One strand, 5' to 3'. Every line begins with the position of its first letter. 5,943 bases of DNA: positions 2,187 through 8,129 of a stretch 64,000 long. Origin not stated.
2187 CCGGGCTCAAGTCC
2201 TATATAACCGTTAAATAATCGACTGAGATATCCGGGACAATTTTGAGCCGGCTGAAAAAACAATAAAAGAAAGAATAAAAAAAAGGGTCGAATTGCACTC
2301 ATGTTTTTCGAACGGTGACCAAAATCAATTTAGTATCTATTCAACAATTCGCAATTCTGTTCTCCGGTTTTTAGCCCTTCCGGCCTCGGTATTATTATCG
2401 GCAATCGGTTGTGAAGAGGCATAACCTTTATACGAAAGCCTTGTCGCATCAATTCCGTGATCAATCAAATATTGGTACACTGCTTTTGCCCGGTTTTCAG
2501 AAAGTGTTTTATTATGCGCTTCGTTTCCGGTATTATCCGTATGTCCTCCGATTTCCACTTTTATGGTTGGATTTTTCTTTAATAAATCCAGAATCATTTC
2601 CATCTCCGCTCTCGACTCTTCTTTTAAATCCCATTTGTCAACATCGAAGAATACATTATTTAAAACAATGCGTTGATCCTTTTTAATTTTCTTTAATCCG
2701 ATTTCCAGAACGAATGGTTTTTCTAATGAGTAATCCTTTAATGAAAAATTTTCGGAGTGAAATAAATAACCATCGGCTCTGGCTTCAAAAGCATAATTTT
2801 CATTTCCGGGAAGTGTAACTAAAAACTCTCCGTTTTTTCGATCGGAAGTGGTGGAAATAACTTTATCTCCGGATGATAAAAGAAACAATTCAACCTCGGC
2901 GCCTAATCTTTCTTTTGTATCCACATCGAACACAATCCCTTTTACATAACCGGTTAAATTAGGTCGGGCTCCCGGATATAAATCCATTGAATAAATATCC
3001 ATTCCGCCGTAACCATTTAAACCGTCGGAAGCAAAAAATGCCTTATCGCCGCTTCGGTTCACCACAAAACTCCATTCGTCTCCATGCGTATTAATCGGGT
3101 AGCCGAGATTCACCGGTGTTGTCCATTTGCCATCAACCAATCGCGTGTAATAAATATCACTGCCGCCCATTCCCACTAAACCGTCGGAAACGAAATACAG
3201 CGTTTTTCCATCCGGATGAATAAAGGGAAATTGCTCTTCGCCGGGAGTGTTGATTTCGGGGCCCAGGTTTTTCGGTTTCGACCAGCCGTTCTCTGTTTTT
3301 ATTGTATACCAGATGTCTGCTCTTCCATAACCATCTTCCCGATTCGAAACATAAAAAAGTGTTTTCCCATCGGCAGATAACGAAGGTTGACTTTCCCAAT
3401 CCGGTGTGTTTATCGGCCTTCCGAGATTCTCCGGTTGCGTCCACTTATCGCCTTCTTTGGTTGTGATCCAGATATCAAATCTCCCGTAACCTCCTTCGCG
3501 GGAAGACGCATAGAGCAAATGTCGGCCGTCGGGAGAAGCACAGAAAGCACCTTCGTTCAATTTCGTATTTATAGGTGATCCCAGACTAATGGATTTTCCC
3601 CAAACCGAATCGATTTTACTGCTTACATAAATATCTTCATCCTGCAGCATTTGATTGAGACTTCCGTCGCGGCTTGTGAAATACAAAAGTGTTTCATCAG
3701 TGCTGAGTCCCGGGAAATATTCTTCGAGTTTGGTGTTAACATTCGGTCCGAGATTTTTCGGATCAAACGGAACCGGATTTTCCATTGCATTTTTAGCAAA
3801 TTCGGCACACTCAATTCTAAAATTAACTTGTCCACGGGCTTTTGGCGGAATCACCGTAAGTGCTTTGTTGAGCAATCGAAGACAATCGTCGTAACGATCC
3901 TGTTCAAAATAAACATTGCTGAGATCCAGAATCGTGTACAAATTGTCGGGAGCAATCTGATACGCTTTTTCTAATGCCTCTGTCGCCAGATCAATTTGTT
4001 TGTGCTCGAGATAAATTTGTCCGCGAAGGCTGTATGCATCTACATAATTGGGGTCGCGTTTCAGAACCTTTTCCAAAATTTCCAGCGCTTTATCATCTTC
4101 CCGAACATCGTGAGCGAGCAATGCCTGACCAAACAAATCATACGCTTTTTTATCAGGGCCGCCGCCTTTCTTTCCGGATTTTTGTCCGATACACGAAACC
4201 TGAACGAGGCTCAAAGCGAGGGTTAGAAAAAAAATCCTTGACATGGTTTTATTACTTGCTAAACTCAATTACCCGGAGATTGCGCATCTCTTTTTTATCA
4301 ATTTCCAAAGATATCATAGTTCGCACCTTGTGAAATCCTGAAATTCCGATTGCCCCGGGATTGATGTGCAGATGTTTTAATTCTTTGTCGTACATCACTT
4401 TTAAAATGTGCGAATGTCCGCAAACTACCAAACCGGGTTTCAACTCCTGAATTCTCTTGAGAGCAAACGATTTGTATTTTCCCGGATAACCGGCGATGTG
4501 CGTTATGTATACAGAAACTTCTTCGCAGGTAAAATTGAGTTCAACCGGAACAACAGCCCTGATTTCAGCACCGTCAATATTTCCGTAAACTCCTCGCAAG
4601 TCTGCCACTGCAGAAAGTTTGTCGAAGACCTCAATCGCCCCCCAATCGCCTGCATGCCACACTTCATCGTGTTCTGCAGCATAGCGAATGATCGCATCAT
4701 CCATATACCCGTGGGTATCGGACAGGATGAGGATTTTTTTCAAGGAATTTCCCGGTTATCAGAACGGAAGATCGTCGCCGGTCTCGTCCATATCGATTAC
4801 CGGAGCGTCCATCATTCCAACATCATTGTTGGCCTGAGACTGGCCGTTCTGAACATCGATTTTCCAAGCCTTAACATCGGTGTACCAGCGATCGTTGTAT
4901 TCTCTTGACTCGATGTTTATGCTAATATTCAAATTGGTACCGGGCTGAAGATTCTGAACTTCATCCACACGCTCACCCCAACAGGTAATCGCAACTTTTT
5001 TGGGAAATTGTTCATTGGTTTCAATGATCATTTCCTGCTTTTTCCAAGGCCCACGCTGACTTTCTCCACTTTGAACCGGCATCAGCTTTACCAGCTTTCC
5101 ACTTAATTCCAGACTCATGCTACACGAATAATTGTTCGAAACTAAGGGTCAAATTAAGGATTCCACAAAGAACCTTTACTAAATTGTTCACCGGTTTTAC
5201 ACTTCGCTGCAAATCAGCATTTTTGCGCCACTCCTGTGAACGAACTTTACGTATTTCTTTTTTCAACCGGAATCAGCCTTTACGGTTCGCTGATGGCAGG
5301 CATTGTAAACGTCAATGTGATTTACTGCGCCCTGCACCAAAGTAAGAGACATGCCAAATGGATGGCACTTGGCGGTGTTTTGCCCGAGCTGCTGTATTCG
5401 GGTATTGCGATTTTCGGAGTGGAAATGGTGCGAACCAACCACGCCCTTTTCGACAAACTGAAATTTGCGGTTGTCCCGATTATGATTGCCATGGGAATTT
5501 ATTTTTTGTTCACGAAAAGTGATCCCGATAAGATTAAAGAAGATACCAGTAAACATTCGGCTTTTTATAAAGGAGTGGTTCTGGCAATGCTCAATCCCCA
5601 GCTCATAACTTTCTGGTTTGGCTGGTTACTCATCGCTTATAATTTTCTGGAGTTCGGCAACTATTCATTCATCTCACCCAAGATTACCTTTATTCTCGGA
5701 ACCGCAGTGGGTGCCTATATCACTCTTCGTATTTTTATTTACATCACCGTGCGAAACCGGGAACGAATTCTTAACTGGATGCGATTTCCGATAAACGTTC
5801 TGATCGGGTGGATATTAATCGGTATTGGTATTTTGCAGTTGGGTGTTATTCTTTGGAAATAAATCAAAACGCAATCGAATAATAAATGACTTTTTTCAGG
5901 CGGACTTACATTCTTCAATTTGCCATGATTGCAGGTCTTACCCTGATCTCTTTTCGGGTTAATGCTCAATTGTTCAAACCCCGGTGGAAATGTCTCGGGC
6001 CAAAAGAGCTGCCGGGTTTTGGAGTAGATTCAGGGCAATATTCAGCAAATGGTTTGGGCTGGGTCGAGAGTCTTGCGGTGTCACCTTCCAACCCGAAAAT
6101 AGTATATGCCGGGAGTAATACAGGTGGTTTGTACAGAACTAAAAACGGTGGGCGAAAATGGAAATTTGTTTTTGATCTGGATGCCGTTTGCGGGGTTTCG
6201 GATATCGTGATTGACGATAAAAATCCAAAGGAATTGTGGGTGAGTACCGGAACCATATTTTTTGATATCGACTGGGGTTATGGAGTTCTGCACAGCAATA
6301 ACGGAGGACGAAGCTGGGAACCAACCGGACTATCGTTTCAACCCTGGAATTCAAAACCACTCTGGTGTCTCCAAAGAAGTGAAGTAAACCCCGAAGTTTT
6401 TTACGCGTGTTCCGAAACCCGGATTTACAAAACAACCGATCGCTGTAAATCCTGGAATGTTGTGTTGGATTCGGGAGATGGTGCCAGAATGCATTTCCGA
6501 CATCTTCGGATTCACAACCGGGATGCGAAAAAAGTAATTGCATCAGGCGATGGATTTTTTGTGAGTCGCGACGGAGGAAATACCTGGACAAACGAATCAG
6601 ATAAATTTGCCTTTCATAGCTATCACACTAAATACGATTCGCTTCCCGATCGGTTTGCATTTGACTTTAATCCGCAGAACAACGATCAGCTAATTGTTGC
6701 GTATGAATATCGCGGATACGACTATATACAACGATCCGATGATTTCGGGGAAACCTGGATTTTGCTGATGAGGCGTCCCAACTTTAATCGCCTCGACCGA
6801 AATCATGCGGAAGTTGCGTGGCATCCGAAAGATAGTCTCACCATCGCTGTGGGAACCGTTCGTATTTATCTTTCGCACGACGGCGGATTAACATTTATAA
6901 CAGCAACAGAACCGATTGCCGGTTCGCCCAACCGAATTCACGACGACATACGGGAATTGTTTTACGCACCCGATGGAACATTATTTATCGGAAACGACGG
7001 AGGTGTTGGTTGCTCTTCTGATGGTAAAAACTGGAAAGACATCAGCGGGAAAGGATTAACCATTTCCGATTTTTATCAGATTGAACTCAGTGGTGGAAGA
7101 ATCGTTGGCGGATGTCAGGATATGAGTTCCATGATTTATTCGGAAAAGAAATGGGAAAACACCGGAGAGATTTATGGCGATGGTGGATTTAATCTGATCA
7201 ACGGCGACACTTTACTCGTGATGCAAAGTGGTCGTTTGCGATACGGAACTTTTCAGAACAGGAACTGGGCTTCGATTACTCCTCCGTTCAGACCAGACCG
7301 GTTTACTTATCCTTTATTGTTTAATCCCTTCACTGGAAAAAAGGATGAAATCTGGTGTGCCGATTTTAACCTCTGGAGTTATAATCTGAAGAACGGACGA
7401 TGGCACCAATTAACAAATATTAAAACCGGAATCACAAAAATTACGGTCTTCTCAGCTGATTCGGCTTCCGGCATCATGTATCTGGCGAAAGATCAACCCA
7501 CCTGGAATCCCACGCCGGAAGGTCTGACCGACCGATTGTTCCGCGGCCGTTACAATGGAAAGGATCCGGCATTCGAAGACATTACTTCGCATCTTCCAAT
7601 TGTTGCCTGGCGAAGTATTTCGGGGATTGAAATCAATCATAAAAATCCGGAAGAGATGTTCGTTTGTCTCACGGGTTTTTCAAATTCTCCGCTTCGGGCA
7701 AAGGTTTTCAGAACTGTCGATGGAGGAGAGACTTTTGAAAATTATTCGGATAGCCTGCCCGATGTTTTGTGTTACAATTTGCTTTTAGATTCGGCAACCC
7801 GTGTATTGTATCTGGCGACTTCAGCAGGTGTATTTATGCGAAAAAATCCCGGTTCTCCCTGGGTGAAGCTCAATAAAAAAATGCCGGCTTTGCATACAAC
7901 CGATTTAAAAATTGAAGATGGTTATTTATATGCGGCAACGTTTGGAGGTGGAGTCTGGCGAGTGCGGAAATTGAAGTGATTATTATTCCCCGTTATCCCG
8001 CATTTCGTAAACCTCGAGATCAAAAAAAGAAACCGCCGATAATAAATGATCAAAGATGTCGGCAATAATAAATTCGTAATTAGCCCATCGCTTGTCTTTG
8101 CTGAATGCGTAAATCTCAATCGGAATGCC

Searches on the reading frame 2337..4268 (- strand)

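Call 25: search_protein_families(library=pfam, proteins=[window:2337-4268:-], max_evalue=0.001)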
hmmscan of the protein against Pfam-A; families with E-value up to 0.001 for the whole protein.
window:2337-4268:- (643 aa): 16 families
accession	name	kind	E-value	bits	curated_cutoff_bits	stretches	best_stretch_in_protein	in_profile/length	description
PF07676.18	PD40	-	8.6e-32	108.8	20.9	3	282-320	1-37/38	WD40-like Beta Propeller Repeat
PF00691.25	OmpA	-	5e-23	81.7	27.2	1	540-635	1-98/98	OmpA family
PF07719.23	TPR_2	-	1.8e-13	49.9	27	1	77-109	2-34/34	Tetratricopeptide repeat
PF14559.12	TPR_19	-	7.6e-13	49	25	2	87-137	2-52/68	Tetratricopeptide repeat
PF00515.34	TPR_1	-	3.4e-11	42.9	27.8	1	77-109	2-34/34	Tetratricopeptide repeat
PF13424.12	TPR_12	-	3.8e-09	37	30.1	1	59-107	27-76/77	Tetratricopeptide repeat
PF13181.12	TPR_8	-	3.8e-09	36.4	25.7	1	77-109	2-34/34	Tetratricopeptide repeat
PF13428.12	TPR_14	-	5.4e-08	33.2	23.5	0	53-84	12-43/44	Tetratricopeptide repeat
PF13431.12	TPR_17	-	8.3e-08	32.4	24.4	1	65-95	2-32/34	Tetratricopeptide repeat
PF13432.12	TPR_16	-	2e-06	28.6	32.7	1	59-109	14-64/65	Tetratricopeptide repeat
PF23914.1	TPR_CcmH_CycH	-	3.4e-06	27.4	42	1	68-121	42-95/158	Cytochrome c-type biogenesis protein H TPR domain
PF25058.1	ARM_TT21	-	1.6e-05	25.3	27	1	48-91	100-143/155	Tetratricopeptide repeat protein 21 ARM repeat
PF13414.12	TPR_11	-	1.8e-05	24.8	26.8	0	59-88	11-40/42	TPR repeat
PF12895.13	ANAPC3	-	3.6e-05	24.4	27.2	1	59-135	6-81/82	Anaphase-promoting complex, cyclosome, subunit 3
PF13371.12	TPR_9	-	0.00019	21.8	35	0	54-109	7-62/73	Tetratricopeptide repeat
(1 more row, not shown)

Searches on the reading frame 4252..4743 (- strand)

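Call 41: search_protein_families(library=pfam, proteins=[window:4252-4743:-], max_evalue=0.00001)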
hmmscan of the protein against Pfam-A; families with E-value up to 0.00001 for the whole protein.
window:4252-4743:- (163 aa): 1 family
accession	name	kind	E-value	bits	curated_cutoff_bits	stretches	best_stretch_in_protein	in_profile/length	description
PF12850.12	Metallophos_2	-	6.4e-30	104.6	27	1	3-150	2-153/154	Calcineurin-like phosphoesterase superfamily domain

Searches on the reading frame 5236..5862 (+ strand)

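Call 25: search_protein_families(library=pfam, proteins=[window:5236-5862:+], max_evalue=0.001)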
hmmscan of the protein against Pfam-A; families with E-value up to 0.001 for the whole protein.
window:5236-5862:+ (208 aa): 1 family
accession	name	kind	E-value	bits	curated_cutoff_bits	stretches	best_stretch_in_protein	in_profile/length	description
PF01810.24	LysE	-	1.4e-13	51.2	25.6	1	17-199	3-187/193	LysE type translocator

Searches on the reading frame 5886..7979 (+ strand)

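Call 25: search_protein_families(library=pfam, proteins=[window:5886-7979:+], max_evalue=0.001)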
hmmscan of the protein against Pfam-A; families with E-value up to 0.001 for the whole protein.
window:5886-7979:+ (697 aa): 3 families
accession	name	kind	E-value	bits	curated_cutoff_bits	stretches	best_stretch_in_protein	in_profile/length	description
PF15902.12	Sortilin-Vps10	-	1.5e-12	47.5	33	2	134-236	3-111/446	Sortilin, neurotensin receptor 3,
PF14870.12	PSII_BNR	-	1.2e-08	35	27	1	134-342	84-271/303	Photosynthesis system II assembly factor YCF48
PF02012.26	BNR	-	2.2e-07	30.3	27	0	282-291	1-10/12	BNR/Asp-box repeat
